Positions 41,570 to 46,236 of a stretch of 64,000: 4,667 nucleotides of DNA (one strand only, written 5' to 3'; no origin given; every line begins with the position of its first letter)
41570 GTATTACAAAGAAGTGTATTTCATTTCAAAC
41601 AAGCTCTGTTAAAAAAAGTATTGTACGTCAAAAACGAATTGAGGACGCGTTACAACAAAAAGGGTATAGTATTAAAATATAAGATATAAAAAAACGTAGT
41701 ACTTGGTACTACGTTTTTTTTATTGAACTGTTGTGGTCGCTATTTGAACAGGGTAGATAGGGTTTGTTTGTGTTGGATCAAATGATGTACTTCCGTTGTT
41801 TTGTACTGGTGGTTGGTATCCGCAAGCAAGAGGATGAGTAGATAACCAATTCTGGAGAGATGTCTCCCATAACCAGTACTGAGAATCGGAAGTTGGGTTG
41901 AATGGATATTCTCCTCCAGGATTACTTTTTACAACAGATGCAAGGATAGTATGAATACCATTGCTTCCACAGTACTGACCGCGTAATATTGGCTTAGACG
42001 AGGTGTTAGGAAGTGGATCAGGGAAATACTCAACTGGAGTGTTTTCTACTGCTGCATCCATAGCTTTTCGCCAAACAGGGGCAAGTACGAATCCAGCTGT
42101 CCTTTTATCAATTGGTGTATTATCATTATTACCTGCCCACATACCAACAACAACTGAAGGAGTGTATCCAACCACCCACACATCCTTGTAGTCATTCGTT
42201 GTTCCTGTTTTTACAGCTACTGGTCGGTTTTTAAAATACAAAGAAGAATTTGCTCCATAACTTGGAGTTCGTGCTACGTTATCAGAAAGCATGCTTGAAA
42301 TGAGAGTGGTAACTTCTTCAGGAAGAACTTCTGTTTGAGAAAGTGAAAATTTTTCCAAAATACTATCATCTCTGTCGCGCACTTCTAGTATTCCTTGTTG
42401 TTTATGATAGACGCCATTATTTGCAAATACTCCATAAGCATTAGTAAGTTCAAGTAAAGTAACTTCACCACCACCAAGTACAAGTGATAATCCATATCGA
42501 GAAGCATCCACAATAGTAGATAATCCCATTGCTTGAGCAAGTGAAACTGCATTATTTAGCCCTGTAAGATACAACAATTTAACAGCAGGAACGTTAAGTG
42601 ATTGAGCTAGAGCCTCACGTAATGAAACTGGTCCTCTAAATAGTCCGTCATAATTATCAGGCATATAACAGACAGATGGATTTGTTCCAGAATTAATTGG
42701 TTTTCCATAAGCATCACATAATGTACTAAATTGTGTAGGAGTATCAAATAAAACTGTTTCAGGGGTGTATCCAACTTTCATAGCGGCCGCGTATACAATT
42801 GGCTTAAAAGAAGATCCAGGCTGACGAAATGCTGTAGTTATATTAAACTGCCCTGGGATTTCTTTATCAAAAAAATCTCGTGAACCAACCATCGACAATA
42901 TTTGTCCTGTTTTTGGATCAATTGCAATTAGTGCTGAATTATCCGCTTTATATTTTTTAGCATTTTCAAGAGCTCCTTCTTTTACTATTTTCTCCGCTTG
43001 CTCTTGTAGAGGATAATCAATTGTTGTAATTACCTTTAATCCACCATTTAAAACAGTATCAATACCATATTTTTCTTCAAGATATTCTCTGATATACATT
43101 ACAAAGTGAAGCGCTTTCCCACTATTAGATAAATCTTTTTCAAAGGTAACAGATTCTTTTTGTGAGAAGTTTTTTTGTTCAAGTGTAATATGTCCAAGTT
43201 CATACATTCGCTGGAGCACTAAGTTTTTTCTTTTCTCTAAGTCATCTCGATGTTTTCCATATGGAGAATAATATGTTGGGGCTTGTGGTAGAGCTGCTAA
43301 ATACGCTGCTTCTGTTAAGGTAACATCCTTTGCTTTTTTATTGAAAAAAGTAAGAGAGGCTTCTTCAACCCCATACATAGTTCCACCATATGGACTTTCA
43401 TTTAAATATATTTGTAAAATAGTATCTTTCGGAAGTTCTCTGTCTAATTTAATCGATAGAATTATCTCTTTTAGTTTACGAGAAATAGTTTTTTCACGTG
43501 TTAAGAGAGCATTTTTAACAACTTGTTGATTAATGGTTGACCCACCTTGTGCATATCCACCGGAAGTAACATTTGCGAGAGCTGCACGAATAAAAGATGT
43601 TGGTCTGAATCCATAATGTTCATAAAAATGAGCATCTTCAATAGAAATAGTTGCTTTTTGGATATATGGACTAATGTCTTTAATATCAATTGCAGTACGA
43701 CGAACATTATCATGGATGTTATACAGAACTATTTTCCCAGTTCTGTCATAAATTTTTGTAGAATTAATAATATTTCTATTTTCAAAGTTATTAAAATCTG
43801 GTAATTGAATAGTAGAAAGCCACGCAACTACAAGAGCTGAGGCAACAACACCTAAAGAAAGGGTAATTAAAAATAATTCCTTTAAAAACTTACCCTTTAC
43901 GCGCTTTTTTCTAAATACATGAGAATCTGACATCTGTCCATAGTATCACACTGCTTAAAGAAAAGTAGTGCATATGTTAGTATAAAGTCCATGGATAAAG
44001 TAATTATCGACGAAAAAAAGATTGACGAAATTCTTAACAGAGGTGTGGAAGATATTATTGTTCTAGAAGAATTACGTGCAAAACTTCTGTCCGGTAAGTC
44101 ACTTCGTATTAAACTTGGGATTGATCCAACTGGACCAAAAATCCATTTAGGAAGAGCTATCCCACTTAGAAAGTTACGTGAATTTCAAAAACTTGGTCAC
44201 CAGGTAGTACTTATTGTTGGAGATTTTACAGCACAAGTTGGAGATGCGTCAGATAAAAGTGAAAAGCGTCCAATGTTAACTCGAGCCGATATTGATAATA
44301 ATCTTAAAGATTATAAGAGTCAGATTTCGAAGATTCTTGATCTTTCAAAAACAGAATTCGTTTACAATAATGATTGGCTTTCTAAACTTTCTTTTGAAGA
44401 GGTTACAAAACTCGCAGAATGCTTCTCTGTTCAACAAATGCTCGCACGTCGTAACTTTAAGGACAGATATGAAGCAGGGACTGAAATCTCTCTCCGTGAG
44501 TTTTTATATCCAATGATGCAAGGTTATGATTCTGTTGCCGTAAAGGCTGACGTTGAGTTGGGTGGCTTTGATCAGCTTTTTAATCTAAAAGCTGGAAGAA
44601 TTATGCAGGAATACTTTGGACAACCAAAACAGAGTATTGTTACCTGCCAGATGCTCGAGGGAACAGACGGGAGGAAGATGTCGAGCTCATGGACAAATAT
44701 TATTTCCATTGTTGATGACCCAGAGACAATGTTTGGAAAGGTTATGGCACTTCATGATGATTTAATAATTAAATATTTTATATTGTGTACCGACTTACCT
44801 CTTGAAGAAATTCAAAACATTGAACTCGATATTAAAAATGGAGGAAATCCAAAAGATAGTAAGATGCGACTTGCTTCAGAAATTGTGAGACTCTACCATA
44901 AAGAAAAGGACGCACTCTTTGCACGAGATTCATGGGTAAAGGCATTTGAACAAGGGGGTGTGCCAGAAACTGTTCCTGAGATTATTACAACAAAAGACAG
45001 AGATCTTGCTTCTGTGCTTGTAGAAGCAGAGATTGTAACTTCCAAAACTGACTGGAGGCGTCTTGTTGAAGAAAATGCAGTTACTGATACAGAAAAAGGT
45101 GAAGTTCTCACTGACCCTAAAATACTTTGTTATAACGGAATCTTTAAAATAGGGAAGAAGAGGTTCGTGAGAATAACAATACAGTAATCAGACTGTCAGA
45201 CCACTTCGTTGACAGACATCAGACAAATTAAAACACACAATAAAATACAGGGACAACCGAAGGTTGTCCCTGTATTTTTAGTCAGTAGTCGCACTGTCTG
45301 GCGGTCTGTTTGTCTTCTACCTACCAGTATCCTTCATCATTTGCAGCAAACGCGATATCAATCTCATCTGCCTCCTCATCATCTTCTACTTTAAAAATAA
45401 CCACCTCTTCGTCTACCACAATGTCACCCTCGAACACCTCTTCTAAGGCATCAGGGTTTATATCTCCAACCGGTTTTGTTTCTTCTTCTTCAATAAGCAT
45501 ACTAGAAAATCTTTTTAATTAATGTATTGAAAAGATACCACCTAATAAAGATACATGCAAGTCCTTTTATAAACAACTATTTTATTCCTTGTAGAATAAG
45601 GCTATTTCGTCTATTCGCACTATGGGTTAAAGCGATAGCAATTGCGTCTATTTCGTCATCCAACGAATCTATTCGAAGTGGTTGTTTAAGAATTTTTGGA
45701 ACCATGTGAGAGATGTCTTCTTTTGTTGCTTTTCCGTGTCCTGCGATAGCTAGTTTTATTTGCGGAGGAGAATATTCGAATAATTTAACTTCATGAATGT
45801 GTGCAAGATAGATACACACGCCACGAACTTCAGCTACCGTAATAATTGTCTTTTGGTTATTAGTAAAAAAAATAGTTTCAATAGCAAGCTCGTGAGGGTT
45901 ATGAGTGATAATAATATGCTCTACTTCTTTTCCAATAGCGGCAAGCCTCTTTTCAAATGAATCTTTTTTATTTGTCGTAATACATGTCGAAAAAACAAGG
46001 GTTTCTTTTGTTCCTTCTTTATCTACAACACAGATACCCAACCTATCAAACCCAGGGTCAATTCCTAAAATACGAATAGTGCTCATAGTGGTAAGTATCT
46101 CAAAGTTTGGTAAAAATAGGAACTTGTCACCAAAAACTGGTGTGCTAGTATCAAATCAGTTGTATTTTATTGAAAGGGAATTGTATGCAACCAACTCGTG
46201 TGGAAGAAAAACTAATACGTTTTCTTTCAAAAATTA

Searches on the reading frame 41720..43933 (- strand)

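Call 76: search_protein_families(library=pfam, proteins=[window:41720-43933:-], max_evalue=1e-10)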
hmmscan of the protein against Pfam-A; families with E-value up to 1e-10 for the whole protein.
window:41720-43933:- (737 aa): 2 families
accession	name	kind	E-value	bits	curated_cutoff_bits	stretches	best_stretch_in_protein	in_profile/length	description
PF00912.28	Transgly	-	3.1e-58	196.6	27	1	70-243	5-177/178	Transglycosylase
PF00905.27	Transpeptidase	-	1.5e-20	74.1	22.1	1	335-625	3-298/299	Penicillin binding protein transpeptidase domain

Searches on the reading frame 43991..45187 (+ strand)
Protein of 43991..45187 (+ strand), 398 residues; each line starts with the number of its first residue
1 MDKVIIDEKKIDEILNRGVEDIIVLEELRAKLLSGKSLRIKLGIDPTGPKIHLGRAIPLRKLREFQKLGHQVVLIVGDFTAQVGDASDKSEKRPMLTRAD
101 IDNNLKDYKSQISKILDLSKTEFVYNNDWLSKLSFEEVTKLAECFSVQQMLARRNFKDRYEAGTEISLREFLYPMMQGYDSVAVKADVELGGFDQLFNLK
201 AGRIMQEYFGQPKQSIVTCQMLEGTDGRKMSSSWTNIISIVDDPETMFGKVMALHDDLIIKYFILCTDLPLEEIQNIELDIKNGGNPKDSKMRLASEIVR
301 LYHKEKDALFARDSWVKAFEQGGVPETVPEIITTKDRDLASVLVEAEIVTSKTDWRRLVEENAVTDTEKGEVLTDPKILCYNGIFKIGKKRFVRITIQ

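Call 76: search_protein_families(library=pfam, proteins=[window:43991-45187:+], max_evalue=1e-10)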
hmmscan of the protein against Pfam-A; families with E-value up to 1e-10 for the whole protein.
window:43991-45187:+ (398 aa): 1 family
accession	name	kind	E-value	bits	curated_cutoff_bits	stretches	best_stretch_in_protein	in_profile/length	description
PF00579.31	tRNA-synt_1b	-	6.2e-67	226.4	21.1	1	36-319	4-291/292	tRNA synthetases class I (W and Y)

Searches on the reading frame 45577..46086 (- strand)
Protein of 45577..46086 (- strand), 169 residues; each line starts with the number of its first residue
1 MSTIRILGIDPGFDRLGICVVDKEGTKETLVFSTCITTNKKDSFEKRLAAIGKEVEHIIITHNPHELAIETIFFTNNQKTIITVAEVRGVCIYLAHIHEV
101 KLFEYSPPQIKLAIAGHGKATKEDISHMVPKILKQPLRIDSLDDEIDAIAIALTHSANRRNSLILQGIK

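Call 76: search_protein_families(library=pfam, proteins=[window:45577-46086:-], max_evalue=1e-10)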
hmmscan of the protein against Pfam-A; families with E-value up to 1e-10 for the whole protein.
window:45577-46086:- (169 aa): 1 family
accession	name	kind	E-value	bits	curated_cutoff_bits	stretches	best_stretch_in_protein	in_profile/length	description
PF02075.23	RuvC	-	7.4e-37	127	22.2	1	6-155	1-148/148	Crossover junction endodeoxyribonuclease RuvC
